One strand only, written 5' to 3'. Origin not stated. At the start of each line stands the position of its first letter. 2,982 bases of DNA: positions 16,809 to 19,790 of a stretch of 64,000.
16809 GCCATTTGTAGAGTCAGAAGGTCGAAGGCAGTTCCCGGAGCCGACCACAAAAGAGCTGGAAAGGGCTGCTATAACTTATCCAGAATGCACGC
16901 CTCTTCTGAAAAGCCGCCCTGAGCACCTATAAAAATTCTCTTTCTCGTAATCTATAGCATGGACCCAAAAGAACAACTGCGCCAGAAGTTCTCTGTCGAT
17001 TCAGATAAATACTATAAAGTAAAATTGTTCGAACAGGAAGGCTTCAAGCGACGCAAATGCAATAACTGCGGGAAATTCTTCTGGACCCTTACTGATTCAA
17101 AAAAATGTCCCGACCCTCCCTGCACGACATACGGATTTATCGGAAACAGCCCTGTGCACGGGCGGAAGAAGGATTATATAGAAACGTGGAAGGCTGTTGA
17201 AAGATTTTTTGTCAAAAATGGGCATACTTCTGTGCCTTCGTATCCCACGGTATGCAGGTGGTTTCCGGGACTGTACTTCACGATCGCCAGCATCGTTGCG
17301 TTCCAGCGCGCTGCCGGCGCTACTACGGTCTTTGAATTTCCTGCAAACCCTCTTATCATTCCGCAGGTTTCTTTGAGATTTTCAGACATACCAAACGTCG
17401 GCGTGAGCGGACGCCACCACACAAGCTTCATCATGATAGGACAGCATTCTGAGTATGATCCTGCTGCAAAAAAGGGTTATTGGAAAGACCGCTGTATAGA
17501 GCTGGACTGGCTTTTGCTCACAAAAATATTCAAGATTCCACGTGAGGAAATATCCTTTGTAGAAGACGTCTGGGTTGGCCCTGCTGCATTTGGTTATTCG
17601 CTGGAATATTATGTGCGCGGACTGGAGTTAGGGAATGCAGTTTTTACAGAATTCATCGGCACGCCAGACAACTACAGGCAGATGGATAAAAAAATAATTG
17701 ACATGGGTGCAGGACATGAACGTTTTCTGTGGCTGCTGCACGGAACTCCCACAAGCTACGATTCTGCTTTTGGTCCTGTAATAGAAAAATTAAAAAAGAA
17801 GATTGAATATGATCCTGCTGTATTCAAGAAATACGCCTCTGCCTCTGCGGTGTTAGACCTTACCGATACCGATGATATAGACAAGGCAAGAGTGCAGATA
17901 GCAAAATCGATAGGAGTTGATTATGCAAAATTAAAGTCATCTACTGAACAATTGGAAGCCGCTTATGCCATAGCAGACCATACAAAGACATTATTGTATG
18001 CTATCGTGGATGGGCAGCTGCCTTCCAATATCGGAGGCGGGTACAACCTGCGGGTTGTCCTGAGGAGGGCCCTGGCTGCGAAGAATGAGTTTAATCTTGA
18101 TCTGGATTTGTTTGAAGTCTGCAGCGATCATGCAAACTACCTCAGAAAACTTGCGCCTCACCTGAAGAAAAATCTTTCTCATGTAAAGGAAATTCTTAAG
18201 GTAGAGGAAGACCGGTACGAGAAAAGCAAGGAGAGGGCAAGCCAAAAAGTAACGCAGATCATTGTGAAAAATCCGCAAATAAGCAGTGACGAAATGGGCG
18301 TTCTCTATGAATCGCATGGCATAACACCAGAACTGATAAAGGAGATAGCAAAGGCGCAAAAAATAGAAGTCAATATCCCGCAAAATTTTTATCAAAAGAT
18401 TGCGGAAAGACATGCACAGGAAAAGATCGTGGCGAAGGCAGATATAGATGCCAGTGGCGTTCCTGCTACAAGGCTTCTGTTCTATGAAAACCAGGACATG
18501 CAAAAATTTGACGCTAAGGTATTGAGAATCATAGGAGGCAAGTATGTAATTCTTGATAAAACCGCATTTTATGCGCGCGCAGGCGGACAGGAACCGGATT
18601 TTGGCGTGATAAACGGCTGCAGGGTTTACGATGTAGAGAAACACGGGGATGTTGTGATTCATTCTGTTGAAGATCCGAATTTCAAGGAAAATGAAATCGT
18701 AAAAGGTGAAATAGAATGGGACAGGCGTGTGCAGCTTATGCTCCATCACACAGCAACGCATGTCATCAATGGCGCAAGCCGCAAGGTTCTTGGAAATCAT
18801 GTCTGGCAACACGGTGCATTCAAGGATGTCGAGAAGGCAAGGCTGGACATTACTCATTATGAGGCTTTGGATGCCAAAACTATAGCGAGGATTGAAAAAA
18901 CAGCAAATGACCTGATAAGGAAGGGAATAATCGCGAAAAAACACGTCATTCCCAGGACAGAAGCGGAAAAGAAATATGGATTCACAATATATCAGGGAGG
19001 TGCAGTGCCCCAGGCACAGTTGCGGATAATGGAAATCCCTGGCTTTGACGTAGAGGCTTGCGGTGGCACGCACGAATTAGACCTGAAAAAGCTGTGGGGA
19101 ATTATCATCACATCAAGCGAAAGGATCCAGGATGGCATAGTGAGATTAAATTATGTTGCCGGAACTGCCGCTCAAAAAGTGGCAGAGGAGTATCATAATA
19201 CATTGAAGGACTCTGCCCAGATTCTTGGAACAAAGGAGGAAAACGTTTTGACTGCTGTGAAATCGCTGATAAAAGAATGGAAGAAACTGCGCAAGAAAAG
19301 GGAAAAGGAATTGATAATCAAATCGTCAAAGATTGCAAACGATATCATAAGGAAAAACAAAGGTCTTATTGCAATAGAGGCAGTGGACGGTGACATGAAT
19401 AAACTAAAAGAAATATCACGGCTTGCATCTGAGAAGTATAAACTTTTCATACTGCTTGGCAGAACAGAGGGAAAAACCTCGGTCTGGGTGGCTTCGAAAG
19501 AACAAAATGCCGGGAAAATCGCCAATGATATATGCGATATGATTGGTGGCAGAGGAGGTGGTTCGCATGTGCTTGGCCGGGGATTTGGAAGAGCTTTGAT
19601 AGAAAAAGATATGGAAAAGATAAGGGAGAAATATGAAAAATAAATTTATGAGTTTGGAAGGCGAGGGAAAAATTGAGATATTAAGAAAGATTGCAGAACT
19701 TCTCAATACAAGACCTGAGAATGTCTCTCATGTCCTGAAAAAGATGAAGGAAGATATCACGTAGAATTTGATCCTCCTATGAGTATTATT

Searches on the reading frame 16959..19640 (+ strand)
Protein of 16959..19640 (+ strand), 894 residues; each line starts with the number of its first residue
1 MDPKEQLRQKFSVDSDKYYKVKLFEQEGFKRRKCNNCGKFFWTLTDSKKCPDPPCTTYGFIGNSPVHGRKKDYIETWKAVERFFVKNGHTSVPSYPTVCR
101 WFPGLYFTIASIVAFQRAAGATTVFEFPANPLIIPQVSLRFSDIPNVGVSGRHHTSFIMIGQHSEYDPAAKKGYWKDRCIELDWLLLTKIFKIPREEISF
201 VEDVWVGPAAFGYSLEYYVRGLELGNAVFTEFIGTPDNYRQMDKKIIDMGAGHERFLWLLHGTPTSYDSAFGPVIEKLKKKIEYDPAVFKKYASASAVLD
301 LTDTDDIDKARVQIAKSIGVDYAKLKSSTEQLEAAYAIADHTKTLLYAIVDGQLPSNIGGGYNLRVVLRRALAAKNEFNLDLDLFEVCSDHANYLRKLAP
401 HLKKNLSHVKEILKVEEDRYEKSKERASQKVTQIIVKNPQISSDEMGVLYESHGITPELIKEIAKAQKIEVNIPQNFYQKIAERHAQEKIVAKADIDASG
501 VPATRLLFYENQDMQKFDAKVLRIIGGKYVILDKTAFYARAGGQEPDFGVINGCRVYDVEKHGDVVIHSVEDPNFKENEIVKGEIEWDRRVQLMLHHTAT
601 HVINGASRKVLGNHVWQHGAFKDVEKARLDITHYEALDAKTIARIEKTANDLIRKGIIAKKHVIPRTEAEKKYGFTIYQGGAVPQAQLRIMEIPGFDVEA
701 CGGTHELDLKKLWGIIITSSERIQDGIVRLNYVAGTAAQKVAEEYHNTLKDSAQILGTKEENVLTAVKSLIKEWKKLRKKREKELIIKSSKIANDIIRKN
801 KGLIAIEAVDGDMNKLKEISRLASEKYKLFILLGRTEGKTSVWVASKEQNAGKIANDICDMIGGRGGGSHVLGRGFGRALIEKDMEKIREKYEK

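Call 75: search_protein_families(library=pfam, proteins=[window:16959-19640:+], max_evalue=0.001)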
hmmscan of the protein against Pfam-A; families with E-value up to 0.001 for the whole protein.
window:16959-19640:+ (894 aa): 2 families
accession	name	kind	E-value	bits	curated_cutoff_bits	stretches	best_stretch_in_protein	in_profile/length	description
PF01411.24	tRNA-synt_2c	-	1.7e-83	281.5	30.3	1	83-589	9-552/552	tRNA synthetases class II (A)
PF07973.19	tRNA_SAD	-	1.1e-05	25.8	24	1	688-730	1-43/44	Threonyl and Alanyl tRNA synthetase second additional domain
